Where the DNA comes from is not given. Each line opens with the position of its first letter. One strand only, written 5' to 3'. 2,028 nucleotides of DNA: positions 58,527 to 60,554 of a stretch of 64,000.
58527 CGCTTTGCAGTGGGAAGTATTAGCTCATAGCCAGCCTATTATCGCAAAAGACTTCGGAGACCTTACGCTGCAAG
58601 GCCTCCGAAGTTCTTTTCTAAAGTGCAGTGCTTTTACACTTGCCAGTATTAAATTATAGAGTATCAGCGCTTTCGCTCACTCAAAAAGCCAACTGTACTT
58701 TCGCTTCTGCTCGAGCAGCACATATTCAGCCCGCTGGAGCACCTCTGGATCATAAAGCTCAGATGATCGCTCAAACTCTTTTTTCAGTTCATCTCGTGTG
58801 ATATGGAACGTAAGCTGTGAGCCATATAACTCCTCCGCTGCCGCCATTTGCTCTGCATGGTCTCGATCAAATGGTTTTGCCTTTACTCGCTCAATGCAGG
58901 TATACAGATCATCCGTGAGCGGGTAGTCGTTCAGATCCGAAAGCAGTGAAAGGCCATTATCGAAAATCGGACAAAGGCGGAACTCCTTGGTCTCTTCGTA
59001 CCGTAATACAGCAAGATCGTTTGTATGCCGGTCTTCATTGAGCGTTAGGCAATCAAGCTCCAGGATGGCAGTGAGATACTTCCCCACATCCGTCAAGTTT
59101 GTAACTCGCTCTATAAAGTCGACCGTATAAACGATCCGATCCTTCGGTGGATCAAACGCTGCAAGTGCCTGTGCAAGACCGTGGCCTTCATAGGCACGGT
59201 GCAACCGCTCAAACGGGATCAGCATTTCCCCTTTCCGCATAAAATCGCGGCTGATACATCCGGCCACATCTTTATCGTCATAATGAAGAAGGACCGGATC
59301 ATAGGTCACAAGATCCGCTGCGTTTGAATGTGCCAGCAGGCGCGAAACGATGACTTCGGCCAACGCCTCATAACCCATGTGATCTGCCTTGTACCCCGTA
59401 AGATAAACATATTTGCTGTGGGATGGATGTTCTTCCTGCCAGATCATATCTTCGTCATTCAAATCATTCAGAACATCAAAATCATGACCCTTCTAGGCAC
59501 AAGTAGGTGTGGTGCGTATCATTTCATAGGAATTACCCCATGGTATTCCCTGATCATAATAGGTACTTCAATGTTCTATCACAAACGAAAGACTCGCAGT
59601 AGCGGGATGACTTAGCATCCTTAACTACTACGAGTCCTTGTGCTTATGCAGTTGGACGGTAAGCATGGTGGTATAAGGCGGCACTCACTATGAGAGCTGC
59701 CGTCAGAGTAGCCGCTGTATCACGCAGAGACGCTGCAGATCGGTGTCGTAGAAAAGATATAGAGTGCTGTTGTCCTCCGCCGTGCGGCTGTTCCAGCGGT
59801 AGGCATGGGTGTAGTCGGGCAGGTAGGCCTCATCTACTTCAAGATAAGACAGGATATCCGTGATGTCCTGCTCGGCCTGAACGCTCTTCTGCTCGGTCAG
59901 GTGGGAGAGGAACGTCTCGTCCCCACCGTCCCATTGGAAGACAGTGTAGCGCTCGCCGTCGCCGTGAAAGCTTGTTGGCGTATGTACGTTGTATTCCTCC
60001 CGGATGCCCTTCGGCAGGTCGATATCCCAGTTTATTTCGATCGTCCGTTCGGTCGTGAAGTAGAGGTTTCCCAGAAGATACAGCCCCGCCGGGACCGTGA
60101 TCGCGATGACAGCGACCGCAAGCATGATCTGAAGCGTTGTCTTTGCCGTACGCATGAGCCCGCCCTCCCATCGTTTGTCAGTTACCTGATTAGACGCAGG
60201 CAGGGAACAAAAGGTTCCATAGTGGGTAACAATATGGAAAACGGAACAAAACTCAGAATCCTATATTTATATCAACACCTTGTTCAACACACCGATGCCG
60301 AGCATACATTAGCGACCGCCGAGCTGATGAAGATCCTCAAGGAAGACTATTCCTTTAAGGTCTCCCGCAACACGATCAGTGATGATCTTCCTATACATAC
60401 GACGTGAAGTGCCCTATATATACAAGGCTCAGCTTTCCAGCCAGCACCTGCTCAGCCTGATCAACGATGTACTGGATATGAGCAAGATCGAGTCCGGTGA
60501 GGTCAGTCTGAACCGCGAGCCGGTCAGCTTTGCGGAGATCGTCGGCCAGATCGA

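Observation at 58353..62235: Mosaic or rearranged segment: stand-alone HipA-like kinase domain, low-GC structured island, HTH fragment abutting a doubly truncated hybrid-kinase fragment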

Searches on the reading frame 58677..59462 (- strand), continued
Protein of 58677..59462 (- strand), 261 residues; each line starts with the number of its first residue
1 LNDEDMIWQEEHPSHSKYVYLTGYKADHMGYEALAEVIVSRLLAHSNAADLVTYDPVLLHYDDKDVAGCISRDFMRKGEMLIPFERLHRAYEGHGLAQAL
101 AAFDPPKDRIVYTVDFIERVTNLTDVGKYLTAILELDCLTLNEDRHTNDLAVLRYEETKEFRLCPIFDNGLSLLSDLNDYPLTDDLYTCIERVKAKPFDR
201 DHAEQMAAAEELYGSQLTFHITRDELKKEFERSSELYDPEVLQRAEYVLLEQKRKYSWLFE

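Call 53: search_protein_families(library=padloc, proteins=[P0002, L026:1784-2359:+, L026:1499-1684:+], max_evalue=0.01)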
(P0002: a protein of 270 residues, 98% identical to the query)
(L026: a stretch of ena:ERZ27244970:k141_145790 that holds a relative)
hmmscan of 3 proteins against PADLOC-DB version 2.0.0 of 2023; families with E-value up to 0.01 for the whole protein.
P0002 (270 aa): 5 families
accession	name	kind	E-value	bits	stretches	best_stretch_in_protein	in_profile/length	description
PDLC04340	PDC-M03A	-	3.9e-13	47.5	1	39-189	44-178/280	-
PDLC04339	PDC-M03A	-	1.8e-10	38.7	1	116-191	114-187/293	-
PDLC04342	PDC-M03A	-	4.9e-10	37.4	1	37-193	49-205/299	-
PDLC04344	PDC-M03A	-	2.8e-07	28.3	1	127-195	138-205/305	-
PDLC04345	PDC-M03A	-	9.3e-06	23.1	1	76-189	80-200/302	-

L026:1784-2359:+ (191 aa): 1 family
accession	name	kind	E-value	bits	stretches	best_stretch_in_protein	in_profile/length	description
PDLC04133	mad1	-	0.0074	14.6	0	56-78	6-28/60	mads_1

L026:1499-1684:+ (61 aa): 0 families
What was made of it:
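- Closest known: PADLOC phage-defence candidate PDC-M03. Same: The kinase matches five PDC-M03A models, the best at E=3.9e-13 (call 53).
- PADLOC candidate PDC-M03A at E=3.9e-13 (call 53).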

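Call 54: search_protein_families(library=pfam, proteins=[P0002, L026:1784-2359:+, L026:1499-1684:+, P0001], max_evalue=1)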
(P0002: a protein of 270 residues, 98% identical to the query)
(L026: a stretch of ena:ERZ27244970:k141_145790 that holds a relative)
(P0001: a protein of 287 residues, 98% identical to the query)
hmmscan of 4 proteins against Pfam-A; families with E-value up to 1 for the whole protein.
P0002 (270 aa): 0 families

L026:1784-2359:+ (191 aa): 20 families
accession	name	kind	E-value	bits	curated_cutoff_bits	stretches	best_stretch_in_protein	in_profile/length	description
PF02796.21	HTH_7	-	6.3e-12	45.9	23.8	1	35-78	1-44/45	Helix-turn-helix domain of resolvase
PF13412.12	HTH_24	-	0.0001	22.3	21.9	1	52-84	14-46/48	Winged helix-turn-helix DNA-binding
PF05225.22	HTH_psq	-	0.00033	20.7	20.4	1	55-79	16-40/45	helix-turn-helix, Psq domain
PF10654.15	DUF2481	-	0.009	16.5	27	1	16-86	42-111/126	Protein of unknown function (DUF2481)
PF13936.12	HTH_38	-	0.0092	16.1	27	1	38-74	3-39/44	Helix-turn-helix domain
PF13613.12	HTH_Tnp_4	-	0.011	15.7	27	1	56-78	20-42/53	Helix-turn-helix of DDE superfamily endonuclease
PF08279.18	HTH_11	-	0.013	15.8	25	1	52-77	13-37/55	HTH domain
PF13443.12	HTH_26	-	0.014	16.1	22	1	51-81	6-36/63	Cro/C1-type HTH DNA-binding domain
PF01381.28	HTH_3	-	0.015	15.7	23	1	53-79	7-33/55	Helix-turn-helix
PF13384.12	HTH_23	-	0.019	15.2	24.6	1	52-78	14-40/50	Homeodomain-like domain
PF13545.12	HTH_Crp_2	-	0.026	14.9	27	1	56-86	23-53/70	Crp-like helix-turn-helix domain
PF11268.13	DUF3071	-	0.037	14.6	26.9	1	18-75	33-88/168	Protein of unknown function (DUF3071)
PF04967.18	HTH_10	-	0.038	14.2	23.1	1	56-77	24-45/53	HTH DNA binding domain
PF12728.13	HTH_17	-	0.065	13.9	27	1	59-79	5-25/51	Helix-turn-helix domain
PF12824.13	MRP-L20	-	0.067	13.8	30.4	1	31-72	77-121/164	Mitochondrial ribosomal protein subunit L20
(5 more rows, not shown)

L026:1499-1684:+ (61 aa): 3 families
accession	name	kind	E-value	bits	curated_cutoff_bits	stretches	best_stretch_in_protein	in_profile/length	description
PF20008.5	DUF6429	-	1.2e-14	54.2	31.6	1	8-58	22-70/71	Domain of unknown function (DUF6429)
PF02707.21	MOSP_N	-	0.057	13.6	25.1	1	26-53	110-137/196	Major Outer Sheath Protein N-terminal region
PF21872.3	SAM_5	-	0.22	11.7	27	0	46-60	1-15/55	SAM domain-like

P0001 (287 aa): 1 family
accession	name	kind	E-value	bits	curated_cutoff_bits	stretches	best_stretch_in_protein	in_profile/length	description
PF20008.5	DUF6429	-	2.7e-07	30.6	31.6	1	14-48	22-54/71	Domain of unknown function (DUF6429)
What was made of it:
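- On hipBA-type type II toxin-antitoxin module: The partner is HTH_7 (E=6e-12, call 54), not Cro/Xre.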

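Call 60: search_solved_structures(query=L026:1784-2359:+, max_evalue=10, show_alignments=1)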
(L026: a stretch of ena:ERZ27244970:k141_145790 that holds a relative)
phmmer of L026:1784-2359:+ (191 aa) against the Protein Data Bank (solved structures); distinct sequences matched with E-value up to 10: 4.
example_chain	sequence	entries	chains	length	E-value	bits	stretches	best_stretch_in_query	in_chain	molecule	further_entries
7c0g_A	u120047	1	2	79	0.12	15.6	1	50-86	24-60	Aca1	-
7fa3_A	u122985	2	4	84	0.13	15.4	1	50-86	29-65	Aca1 | anti-CRISPR-associated protein Aca1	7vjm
7vjn_B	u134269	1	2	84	0.16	15.1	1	50-85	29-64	anti-CRISPR-associated protein Aca1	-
1hcr_A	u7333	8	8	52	1.4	12.1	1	35-76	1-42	PROTEIN (HIN RECOMBINASE) | DNA-INVERTASE HIN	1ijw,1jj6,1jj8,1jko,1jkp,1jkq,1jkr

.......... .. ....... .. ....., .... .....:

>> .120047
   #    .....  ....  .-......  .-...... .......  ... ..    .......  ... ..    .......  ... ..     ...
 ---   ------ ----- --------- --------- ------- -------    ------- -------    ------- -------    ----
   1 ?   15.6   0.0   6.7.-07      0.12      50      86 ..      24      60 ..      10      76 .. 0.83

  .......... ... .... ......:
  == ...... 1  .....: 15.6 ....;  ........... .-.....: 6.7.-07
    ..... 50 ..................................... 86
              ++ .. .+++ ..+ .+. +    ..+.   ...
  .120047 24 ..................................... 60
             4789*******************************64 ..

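Call 67: search_protein_families(library=phrogs, proteins=[P0002, L026:1784-2359:+, L026:1499-1684:+], max_evalue=0.001)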
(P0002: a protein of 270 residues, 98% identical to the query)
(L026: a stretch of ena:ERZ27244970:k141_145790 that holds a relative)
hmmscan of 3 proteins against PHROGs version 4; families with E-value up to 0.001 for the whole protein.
P0002 (270 aa): 1 family
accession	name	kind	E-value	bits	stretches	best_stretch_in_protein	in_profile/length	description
phrog_8728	-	unknown function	4.6e-09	36.7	1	137-195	151-209/307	-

L026:1784-2359:+ (191 aa): 9 families
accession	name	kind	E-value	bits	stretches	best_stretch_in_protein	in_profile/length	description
phrog_125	-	DNA, RNA and nucleotide metabolism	4.6e-10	40.5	1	25-121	148-238/254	DNA invertase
phrog_11376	-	unknown function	1.6e-07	32.6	1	16-81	20-84/134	-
phrog_4102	-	head and packaging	3.1e-05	25.2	1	30-80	5-55/166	terminase small subunit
phrog_517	-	DNA, RNA and nucleotide metabolism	3.2e-05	25.8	1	26-76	72-122/128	HTH DNA binding protein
phrog_664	-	DNA, RNA and nucleotide metabolism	6.2e-05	23.9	1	25-78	72-123/210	DNA binding protein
phrog_645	-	DNA, RNA and nucleotide metabolism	8.6e-05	23.7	1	27-78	9-61/196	Rnase E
phrog_323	-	transcription regulation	0.00014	22.6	1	15-79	124-188/319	transcriptional regulator, D5-like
phrog_3855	-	DNA, RNA and nucleotide metabolism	0.00015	23.1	1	23-85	46-109/115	HTH DNA binding protein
phrog_836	-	transcription regulation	0.00064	20.9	0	10-81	54-122/133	late transcriptional activator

L026:1499-1684:+ (61 aa): 0 families

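Call 68: find_related_loci(query=A3, collection=viral_contigs, flank=4000)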
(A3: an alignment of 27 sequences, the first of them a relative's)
Query A3 (270 aa) in viral_contigs; peptide patterns used: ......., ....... (x = any residue, [..] = any of these).
23 stretches matched a pattern; 15 encode a relative of the query (tblastn E <= 1e-3); 14 distinct loci.
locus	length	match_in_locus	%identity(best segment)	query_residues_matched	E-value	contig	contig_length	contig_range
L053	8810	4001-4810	53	1-270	1e-96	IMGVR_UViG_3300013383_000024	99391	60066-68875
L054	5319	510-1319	45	1-268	6e-71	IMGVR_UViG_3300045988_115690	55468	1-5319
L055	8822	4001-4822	45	1-270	1e-68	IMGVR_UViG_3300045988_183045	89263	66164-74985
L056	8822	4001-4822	45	1-270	5e-68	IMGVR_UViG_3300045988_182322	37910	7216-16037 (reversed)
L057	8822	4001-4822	44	1-270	7e-68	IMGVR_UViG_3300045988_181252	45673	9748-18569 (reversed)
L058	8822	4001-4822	44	1-270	8e-68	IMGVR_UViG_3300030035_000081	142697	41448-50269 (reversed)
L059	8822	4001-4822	44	1-270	1e-67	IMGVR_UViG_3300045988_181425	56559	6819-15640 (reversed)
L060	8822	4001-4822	44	1-270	1e-67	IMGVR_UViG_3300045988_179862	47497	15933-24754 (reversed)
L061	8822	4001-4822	44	1-270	1e-67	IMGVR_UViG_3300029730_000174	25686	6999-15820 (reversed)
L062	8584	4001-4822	44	1-270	1e-67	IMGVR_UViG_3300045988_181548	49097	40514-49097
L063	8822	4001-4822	44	1-270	3e-67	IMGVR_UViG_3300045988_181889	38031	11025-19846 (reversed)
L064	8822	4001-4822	44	1-270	2e-67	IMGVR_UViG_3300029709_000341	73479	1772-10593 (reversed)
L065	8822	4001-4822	45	1-270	2e-68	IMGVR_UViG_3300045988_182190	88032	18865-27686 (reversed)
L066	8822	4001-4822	44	1-270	2e-66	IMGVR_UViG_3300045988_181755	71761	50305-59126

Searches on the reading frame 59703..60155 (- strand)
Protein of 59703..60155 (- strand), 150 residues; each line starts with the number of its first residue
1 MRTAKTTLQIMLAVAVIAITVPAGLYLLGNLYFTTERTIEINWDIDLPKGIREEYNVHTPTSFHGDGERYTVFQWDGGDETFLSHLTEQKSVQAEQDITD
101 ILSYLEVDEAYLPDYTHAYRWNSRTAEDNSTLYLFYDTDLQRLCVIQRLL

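Call 5: search_protein_families(library=pfam, proteins=[window:59703-60155:-], max_evalue=0.01)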
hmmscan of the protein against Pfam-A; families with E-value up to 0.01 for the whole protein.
window:59703-60155:- (150 aa): 0 families

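Call 6: search_protein_families(library=pfam, proteins=[window:59703-60155:-], max_evalue=10)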
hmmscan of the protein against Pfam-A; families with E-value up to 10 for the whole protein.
window:59703-60155:- (150 aa): 0 families

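Call 7: search_protein_families(library=ncbifam, proteins=[window:59703-60155:-], max_evalue=1)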
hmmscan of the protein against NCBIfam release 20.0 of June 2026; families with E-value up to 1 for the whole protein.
window:59703-60155:- (150 aa): 0 families

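Call 53: search_protein_families(library=padloc, proteins=[window:59703-60155:-], max_evalue=0.01)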
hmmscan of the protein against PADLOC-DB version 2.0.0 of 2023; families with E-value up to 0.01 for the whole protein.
window:59703-60155:- (150 aa): 0 families

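Call 67: search_protein_families(library=phrogs, proteins=[window:59703-60155:-], max_evalue=0.001)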
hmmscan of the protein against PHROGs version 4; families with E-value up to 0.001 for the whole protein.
window:59703-60155:- (150 aa): 0 families

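Call 87: predict_structure(protein=window:59703-60155:-)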
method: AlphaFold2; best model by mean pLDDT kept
length: 150 residues; sequences in the alignment: 1
mean_pLDDT: 63.4   pTM: 0.50
mean pLDDT of the five models: 63.4, 57.5, 55.4, 54.0, 46.2
residues with pLDDT >= 90: 0; 70-90: 55; 50-70: 68; < 50: 27
segments of 3 or more residues with pLDDT < 50: 31-52
pLDDT, mean of each block of 10 residues (from residue 1): 69 78 58 37 40 55 62 66 63 73 73 74 58 76 70
secondary structure, 60 per line:
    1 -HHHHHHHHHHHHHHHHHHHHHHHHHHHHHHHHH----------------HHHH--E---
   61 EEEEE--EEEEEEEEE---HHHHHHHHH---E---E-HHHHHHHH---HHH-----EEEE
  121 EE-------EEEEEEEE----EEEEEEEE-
elements in order: H2-34 H51-54 E61-65 E68-76 H80-88 H98-105 E117-122 E130-137 E142-149
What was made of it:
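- Tried and rejected: AF2 model of the 150-aa ORF. pLDDT 63, not used (call 87).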

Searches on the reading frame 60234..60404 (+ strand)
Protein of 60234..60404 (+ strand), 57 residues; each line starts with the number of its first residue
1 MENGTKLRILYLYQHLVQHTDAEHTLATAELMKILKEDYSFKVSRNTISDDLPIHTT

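Call 5: search_protein_families(library=pfam, proteins=[window:60234-60404:+], max_evalue=0.01)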
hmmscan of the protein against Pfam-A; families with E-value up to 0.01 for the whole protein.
window:60234-60404:+ (57 aa): 0 families

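Call 6: search_protein_families(library=pfam, proteins=[window:60234-60404:+], max_evalue=10)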
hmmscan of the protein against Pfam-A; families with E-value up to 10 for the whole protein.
window:60234-60404:+ (57 aa): 4 families
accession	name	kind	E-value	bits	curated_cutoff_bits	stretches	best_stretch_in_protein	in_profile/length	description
PF14420.11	Clr5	-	0.016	15.8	22.3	1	26-47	21-42/54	Clr5 domain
PF14492.12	EFG_III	-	0.038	14.5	27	1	27-50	21-44/75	Elongation Factor G, domain III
PF04552.19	Sigma54_DBD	-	0.085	13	22.8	1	9-49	105-144/160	Sigma-54, DNA binding domain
PF09182.16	PuR_N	-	0.21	12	24.6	1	39-54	28-43/70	Bacterial purine repressor, N-terminal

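Call 7: search_protein_families(library=ncbifam, proteins=[window:60234-60404:+], max_evalue=1)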
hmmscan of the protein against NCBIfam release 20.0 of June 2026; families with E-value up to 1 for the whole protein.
window:60234-60404:+ (57 aa): 1 family
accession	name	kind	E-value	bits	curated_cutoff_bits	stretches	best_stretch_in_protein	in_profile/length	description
TIGR02395.1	rpoN_sigma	equivalog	0.028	13.5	277.35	1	6-49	377-419/434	RNA polymerase factor sigma-54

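Call 42: find_homologous_proteins(query=window:60234-60389:+, max_evalue=0.001)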
Query seq(52 aa) (52 aa): 28 proteins with E <= 0.001 among 29 candidates.
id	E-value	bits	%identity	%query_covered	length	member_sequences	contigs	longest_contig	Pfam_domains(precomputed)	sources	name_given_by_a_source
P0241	5.5e-23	96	92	100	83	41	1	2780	-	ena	-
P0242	1.4e-20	89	85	100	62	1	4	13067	-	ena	-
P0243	2.0e-20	88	87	100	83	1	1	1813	-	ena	-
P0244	2.1e-20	88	87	100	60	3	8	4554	-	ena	-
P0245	2.2e-20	88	86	96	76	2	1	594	-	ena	-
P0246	2.3e-20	88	87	100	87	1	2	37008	-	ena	-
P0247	2.4e-20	88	85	100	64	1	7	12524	-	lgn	-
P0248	3.6e-20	87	88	96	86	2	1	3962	-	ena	-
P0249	2.4e-19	85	83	100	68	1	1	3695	-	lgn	-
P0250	1.4e-18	83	87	100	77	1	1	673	-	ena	-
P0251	2.1e-18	82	95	83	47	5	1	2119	-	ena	-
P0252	2.5e-17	79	84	87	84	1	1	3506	-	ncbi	-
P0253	1.5e-16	76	75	100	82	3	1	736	-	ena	-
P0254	4.2e-16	75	73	100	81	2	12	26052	-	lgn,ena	-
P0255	5.7e-16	75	95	75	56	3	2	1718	-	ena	-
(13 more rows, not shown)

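Call 45: find_encoding_contigs(protein=P0246, flank=6000, max_places=3)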
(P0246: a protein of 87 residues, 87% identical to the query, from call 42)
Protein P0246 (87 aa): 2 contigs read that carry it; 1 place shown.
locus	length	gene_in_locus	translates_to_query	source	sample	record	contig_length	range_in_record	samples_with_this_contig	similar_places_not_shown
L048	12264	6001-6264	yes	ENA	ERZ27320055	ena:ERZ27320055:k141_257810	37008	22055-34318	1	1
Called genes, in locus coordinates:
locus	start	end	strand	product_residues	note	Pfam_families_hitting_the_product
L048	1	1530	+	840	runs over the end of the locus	PF08665:PglZ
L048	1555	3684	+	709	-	PF20442:BrxL_N, PF13337:BrxL_ATPase, PF05362:Lon_C (weak)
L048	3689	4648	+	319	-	PF26305:CD_NTase_C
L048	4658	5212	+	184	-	PF18153:Cap15_CD_rec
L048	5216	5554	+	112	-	-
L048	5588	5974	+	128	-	PF03235:GmrSD_N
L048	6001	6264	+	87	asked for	-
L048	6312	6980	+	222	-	PF13280:WYL, PF25583:WCX (weak)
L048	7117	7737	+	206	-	PF09339:HTH_IclR (weak), PF00717:Peptidase_S24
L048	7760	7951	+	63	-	-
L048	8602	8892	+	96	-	PF13560:HTH_31, PF12844:HTH_19, PF01381:HTH_3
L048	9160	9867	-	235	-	PF07751:Abi_2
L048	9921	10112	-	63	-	-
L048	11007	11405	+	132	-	PF02452:PemK_toxin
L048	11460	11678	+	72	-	PF12728:HTH_17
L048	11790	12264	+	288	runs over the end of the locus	PF21476:PF0610-like_N (faint), PF12728:HTH_17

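Call 46: find_encoding_contigs(protein=P0254, flank=6000, max_places=4)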
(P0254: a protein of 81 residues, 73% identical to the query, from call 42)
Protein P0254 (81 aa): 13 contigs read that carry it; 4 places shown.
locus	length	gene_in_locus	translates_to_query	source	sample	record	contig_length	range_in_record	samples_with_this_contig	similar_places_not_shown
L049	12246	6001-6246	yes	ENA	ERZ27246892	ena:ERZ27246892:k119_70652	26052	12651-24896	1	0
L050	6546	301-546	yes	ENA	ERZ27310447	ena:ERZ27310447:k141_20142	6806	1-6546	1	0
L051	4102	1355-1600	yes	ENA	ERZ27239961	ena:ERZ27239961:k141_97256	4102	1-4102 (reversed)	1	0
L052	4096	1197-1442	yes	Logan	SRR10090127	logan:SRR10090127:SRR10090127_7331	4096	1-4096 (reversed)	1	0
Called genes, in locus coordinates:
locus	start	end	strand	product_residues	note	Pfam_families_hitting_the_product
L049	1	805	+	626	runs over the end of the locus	PF09369:MZB (weak)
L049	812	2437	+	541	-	PF08378:NERD, PF02562:PhoH (faint), PF09848:SLFN-g3_helicase (weak), PF13245:AAA_19 (weak)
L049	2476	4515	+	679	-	PF04055:Radical_SAM (weak)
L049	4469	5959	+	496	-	PF13589:HATPase_c_3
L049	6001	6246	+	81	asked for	-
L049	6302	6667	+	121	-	-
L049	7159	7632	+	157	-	PF13007:LZ_Tnp_IS66 (weak)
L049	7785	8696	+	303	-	PF03050:DDE_Tnp_IS66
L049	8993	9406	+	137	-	PF05105:Phage_holin_4_1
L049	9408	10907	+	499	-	PF01510:Amidase_2, PF01832:Glucosaminidase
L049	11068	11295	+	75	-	PF20612:SHOCT_2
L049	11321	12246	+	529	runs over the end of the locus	PF00239:Resolvase, PF07508:Recombinase, PF13408:Zn_ribbon_recom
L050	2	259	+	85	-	?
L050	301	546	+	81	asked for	-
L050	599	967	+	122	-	-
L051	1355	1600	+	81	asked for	-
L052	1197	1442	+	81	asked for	-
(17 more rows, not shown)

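Call 53: search_protein_families(library=padloc, proteins=[L048:6312-6980:+], max_evalue=0.01)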
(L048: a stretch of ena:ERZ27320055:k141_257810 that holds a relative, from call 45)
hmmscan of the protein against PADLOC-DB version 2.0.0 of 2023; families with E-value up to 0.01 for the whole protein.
L048:6312-6980:+ (222 aa): 3 families
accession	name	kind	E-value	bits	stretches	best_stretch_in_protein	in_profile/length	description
PDLC01652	WYL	-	3.1e-27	93.9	1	31-219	13-162/162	"CAS-I,CAS-II,CAS-III,CAS-IV,CAS-V,CAS-VI; associated_signaling"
PDLC01457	WYL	-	1.7e-13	48.7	1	34-206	123-228/229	"CAS-I,CAS-II,CAS-III,CAS-IV,CAS-V,CAS-VI; associated_signaling"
PDLC03787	RTasWYL-YodC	-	0.00041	17.6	1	81-114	318-350/354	DRT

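Call 54: search_protein_families(library=pfam, proteins=[L048:6312-6980:+], max_evalue=1)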
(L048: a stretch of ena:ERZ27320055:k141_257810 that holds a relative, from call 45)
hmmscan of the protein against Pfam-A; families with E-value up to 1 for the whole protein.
L048:6312-6980:+ (222 aa): 3 families
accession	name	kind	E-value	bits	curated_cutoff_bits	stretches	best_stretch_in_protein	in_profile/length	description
PF13280.12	WYL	-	1.5e-13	50.9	21.8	1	38-108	3-66/70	WYL domain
PF25583.1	WCX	-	4.9e-07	30.4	23.9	1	143-219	2-76/76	WCX domain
PF00036.39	EF-hand_1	-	0.53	10.4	25.4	0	51-68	2-19/29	EF hand domain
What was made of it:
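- On WYL-domain transcription regulator (BrxR/CapW-like): The homologous gene in L048 continues into WYL (E=1.5e-13) and WCX (call 54).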
